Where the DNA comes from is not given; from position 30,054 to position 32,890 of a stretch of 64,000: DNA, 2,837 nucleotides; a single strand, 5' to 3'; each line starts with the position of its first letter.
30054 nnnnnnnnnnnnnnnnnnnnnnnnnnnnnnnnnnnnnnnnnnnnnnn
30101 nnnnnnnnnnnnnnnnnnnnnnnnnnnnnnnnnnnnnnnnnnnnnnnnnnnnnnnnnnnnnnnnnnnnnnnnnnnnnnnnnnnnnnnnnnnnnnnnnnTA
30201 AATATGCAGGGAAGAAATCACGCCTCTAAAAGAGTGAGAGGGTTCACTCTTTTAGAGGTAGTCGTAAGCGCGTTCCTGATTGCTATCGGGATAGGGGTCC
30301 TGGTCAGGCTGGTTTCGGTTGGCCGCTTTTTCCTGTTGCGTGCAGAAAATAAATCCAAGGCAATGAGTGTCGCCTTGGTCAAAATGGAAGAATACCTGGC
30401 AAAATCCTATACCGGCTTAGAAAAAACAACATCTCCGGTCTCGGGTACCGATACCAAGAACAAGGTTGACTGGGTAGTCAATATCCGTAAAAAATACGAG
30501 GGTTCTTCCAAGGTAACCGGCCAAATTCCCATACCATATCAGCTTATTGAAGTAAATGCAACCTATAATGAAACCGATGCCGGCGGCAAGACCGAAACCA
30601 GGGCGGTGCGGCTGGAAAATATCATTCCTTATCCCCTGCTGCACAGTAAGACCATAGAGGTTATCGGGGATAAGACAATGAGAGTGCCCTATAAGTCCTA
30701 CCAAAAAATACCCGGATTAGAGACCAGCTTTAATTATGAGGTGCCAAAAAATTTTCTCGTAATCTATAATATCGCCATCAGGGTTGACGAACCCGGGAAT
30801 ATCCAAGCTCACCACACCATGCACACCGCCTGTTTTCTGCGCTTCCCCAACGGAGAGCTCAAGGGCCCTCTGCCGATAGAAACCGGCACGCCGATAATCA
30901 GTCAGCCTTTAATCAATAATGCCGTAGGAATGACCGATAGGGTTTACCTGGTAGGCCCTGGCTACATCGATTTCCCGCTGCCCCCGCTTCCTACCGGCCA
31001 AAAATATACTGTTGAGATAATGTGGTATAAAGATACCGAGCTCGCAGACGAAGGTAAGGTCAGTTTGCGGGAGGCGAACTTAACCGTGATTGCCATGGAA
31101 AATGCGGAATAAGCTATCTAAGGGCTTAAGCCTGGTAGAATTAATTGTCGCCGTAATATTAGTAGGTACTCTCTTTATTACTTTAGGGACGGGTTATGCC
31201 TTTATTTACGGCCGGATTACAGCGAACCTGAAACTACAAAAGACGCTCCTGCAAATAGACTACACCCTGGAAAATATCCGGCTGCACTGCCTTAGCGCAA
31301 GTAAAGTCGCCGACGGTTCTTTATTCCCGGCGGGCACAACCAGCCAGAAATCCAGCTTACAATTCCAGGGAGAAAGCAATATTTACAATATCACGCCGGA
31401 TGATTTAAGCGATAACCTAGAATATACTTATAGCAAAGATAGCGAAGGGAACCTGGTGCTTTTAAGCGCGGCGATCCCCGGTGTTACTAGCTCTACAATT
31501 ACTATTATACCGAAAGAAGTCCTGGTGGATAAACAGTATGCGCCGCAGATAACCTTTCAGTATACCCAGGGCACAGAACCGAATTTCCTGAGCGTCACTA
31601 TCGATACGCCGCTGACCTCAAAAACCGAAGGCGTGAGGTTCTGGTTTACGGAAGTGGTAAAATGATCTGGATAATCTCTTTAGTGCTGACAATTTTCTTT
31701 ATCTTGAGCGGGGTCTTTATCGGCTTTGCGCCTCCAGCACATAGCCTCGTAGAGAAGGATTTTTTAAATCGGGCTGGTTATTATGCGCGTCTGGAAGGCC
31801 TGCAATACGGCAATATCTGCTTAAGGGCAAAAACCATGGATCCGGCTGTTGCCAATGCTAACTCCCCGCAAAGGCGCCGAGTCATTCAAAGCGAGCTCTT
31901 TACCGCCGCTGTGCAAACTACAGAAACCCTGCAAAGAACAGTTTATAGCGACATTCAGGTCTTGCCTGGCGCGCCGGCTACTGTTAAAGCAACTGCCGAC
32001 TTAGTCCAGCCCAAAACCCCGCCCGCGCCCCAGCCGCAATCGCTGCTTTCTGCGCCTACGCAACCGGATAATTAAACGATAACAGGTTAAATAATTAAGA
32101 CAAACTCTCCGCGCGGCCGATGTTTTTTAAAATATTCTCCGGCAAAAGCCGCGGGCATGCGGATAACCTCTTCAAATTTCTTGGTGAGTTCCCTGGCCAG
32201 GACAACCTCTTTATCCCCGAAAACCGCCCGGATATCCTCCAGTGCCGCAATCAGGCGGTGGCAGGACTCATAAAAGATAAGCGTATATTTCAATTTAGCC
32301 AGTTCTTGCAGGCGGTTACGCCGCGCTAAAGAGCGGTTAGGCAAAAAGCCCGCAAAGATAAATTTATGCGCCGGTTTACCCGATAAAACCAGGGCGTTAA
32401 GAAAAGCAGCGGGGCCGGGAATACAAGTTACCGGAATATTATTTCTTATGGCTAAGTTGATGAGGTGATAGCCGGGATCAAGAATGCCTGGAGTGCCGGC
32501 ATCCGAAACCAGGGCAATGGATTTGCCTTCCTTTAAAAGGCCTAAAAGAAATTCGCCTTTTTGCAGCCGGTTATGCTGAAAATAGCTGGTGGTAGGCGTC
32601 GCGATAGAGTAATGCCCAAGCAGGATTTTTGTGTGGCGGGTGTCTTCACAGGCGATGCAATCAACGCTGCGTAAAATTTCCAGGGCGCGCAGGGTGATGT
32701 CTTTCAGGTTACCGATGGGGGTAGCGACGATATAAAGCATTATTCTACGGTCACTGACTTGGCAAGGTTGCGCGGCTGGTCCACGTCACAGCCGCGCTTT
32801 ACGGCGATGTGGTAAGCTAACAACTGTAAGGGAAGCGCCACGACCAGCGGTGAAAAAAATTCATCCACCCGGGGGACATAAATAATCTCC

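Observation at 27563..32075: Plus-strand island encoding a pilin-like fibre operon with no assembly machinery, inserted in the minus-strand array beside the pyr operon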

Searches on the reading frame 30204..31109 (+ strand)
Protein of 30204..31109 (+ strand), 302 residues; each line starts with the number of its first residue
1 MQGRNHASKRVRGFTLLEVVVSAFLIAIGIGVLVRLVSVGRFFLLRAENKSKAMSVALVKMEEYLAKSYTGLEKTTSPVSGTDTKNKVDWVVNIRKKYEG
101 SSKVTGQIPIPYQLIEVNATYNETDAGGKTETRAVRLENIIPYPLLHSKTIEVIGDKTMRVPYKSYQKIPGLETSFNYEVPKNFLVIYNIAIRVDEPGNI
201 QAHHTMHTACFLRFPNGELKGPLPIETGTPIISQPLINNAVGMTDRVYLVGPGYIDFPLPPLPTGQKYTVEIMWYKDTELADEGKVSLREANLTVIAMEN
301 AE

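Call 7: search_protein_families(library=pfam, proteins=[window:30204-31109:+], max_evalue=1)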
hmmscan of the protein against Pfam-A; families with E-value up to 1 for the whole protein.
window:30204-31109:+ (302 aa): 1 family
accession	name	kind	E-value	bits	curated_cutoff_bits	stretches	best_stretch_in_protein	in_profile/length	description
PF07963.17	N_methyl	-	6.8e-06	25.9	21.2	1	9-33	2-26/27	Prokaryotic N-terminal methylation motif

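Call 8: search_protein_families(library=ncbifam, proteins=[window:30204-31109:+], max_evalue=1)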
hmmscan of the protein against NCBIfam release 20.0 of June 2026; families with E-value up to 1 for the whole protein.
window:30204-31109:+ (302 aa): 6 families
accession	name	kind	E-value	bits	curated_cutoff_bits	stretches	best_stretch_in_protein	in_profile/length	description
NF041013.1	T4P_ComGE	equivalog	0.00071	19.6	49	1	9-66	1-58/83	competence type IV pilus minor pilin ComGE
NF047828.1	T3SSXpsI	equivalog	0.0015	18.5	150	1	12-103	2-89/132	type II secretion system protein XpsI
TIGR02523.1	type_IV_pilV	equivalog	0.0019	18.7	52.2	1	12-119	2-105/139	type IV pilus modification protein PilV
TIGR02532.1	IV_pilin_GFxxxE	domain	0.025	14.4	16.3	1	12-33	2-23/24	prepilin-type N-terminal cleavage/methylation domain-containing protein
NF041002.1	pilin_ComGF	equivalog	0.068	13.4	80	1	12-65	2-56/139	competence type IV pilus minor pilin ComGF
NF053705.1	TransRegGltCGpos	equivalog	0.15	11.2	350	1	31-66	52-87/300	glutamate biosynthesis transcriptional regulator GltC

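Call 18: find_related_loci(query=A1, collection=genome_contigs, flank=10000)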
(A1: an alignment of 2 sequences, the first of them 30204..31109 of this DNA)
Query A1 (302 aa) in genome_contigs; peptide patterns used: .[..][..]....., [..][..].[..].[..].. (x = any residue, [..] = any of these).
87 stretches matched a pattern; 1 encode a relative of the query (tblastn E <= 1e-3); 1 distinct loci.
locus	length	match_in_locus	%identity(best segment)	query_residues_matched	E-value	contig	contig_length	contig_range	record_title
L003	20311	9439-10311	38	13-302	9e-50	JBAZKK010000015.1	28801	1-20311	MAG: Candidatus Omnitrophota bacterium isolate SO_2017_LW4_141 scaffold_3475_c1_LW137-91_2017, whole genome shotgun sequ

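Call 55: search_solved_structures(query=A8, max_evalue=1)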
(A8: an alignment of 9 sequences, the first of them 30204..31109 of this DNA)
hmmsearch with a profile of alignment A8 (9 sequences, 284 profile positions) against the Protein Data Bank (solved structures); distinct sequences matched with E-value up to 1: 5.
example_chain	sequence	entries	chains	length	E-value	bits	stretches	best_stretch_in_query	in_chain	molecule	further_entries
9egp_A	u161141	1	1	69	0.0055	19.4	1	5-37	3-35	Geopilin domain 1 protein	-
7tgg_A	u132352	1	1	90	0.012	18.2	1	5-37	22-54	Geopilin domain 1 protein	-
9laa_A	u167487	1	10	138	0.015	17.9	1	1-31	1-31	Type IV pilin protein PilA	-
4pl0_A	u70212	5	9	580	0.15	14.6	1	25-80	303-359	Microcin-J25 export ATP-binding/permease protein McjD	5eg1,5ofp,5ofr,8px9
9lab_B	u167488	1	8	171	0.18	14.4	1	8-42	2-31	MSHA major pilin subunit MshA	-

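Call 91: search_protein_families(library=ncbifam, alignment_id=A8, max_evalue=0.05)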
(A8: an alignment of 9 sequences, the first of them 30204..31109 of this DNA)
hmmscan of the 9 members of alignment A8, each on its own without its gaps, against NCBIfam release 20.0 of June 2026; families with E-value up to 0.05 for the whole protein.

A. member 1, window:30204-31109:+ (302 aa): 4 families
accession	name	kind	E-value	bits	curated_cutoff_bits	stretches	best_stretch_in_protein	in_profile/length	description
NF041013.1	T4P_ComGE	equivalog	0.00071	19.6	49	1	9-66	1-58/83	competence type IV pilus minor pilin ComGE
NF047828.1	T3SSXpsI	equivalog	0.0015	18.5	150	1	12-103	2-89/132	type II secretion system protein XpsI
TIGR02523.1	type_IV_pilV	equivalog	0.0019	18.7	52.2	1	12-119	2-105/139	type IV pilus modification protein PilV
TIGR02532.1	IV_pilin_GFxxxE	domain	0.025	14.4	16.3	0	12-33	2-23/24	prepilin-type N-terminal cleavage/methylation domain-containing protein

B. families by the number of members that match (of 9 scanned): 15 families
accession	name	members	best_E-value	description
TIGR02523.1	type_IV_pilV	8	3.8e-07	type IV pilus modification protein PilV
TIGR02532.1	IV_pilin_GFxxxE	7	2e-05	prepilin-type N-terminal cleavage/methylation domain-containing protein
NF041013.1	T4P_ComGE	5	1.3e-05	competence type IV pilus minor pilin ComGE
NF047828.1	T3SSXpsI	4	1.6e-05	type II secretion system protein XpsI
TIGR01708.2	typeII_sec_gspH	4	9.2e-05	type II secretion system minor pseudopilin GspH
TIGR01707.1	gspI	3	0.00017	type II secretion system minor pseudopilin GspI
NF040982.1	ComGD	3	0.0021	competence type IV pilus minor pilin ComGD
NF041002.1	pilin_ComGF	3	0.0024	competence type IV pilus minor pilin ComGF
NF006453.0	PRK08808.1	2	0.0012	type II secretion system protein J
TIGR01710.1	typeII_sec_gspG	2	0.03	type II secretion system major pseudopilin GspG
NF007660.0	PRK10332.1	1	0.0029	prepilin-type N-terminal cleavage/methylation domain-containing protein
NF038304.1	EPS_HpsC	1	0.0085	hormogonium polysaccharide secretion pseudopilin HpsC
NF007848.0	PRK10557.1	1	0.032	prepilin peptidase-dependent protein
TIGR01711.1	gspJ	1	0.033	type II secretion system minor pseudopilin GspJ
NF041775.1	typeIV_PilA_Myxo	1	0.035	type IV pilin protein PilA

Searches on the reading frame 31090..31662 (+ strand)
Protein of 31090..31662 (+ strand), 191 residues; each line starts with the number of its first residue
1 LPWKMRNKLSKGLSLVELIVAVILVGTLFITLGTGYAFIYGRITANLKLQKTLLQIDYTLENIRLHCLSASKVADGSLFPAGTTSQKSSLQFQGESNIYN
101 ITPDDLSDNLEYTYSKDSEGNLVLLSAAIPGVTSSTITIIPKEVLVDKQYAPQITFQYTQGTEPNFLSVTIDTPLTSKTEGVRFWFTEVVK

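Call 7: search_protein_families(library=pfam, proteins=[window:31090-31662:+], max_evalue=1)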
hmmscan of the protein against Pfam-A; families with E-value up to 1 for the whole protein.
window:31090-31662:+ (191 aa): 2 families
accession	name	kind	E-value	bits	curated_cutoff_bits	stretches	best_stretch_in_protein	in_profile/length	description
PF07963.17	N_methyl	-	0.004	17.1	21.2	1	8-30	2-24/27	Prokaryotic N-terminal methylation motif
PF17290.8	Arena_ncap_C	-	0.25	11.1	27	1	115-152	65-103/181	Arenavirus nucleocapsid C-terminal domain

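Call 8: search_protein_families(library=ncbifam, proteins=[window:31090-31662:+], max_evalue=1)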
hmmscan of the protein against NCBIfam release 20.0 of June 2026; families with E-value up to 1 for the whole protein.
window:31090-31662:+ (191 aa): 1 family
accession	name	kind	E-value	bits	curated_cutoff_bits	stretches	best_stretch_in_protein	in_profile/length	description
TIGR02532.1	IV_pilin_GFxxxE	domain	0.083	12.8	16.3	1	11-28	2-19/24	prepilin-type N-terminal cleavage/methylation domain-containing protein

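Call 56: search_solved_structures(query=A9, max_evalue=1)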
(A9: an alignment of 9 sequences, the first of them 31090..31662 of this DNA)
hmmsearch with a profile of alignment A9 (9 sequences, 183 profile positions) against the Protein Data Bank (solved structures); distinct sequences matched with E-value up to 1: 4.
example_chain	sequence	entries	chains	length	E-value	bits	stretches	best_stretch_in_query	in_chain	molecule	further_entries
9egp_A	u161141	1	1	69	0.037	16.8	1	4-36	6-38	Geopilin domain 1 protein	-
7tgg_A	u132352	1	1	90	0.1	15.3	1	4-32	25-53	Geopilin domain 1 protein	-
9lab_B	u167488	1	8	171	0.2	14.4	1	4-30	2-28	MSHA major pilin subunit MshA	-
9laa_A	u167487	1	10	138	0.74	12.5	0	2-29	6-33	Type IV pilin protein PilA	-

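Call 92: search_protein_families(library=ncbifam, alignment_id=A9, max_evalue=0.05)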
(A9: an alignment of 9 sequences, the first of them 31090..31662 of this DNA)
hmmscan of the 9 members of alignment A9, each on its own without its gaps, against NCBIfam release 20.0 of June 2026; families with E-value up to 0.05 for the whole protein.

A. member 1, window:31090-31662:+ (191 aa): 0 families

B. families by the number of members that match (of 9 scanned): 10 families
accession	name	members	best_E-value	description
NF041013.1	T4P_ComGE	5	0.00077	competence type IV pilus minor pilin ComGE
TIGR02532.1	IV_pilin_GFxxxE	4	4.9e-05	prepilin-type N-terminal cleavage/methylation domain-containing protein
NF040982.1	ComGD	3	0.013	competence type IV pilus minor pilin ComGD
NF041002.1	pilin_ComGF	2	0.0035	competence type IV pilus minor pilin ComGF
NF007848.0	PRK10557.1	2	0.029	prepilin peptidase-dependent protein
TIGR01710.1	typeII_sec_gspG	1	0.0045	type II secretion system major pseudopilin GspG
NF053682.1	SAV1803_dom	1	0.017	SAV1803-related protein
TIGR01707.1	gspI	1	0.027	type II secretion system minor pseudopilin GspI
NF053645.1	pMurC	1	0.031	pseudomurein biosynthesis peptide ligase pMurC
NF040999.1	pilin_ComGC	1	0.041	competence type IV pilus major pilin ComGC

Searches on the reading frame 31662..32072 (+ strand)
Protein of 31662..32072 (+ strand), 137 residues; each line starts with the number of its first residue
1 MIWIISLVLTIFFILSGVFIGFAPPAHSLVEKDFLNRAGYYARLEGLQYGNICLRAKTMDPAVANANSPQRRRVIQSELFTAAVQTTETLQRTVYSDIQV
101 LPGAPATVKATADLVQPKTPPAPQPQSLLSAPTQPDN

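Call 7: search_protein_families(library=pfam, proteins=[window:31662-32072:+], max_evalue=1)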
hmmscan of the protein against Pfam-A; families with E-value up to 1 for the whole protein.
window:31662-32072:+ (137 aa): 0 families

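Call 8: search_protein_families(library=ncbifam, proteins=[window:31662-32072:+], max_evalue=1)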
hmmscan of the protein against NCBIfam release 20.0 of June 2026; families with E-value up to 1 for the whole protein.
window:31662-32072:+ (137 aa): 0 families

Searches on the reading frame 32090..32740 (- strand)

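Call 69: search_protein_families(library=pfam, proteins=[window:32090-32740:-], max_evalue=0.00001)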
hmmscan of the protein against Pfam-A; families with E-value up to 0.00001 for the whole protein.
window:32090-32740:- (217 aa): 1 family
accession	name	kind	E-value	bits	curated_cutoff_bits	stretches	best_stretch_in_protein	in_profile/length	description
PF00590.25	TP_methylase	-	1.1e-30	107.6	27.8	1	1-197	1-208/212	Tetrapyrrole (Corrin/Porphyrin) Methylases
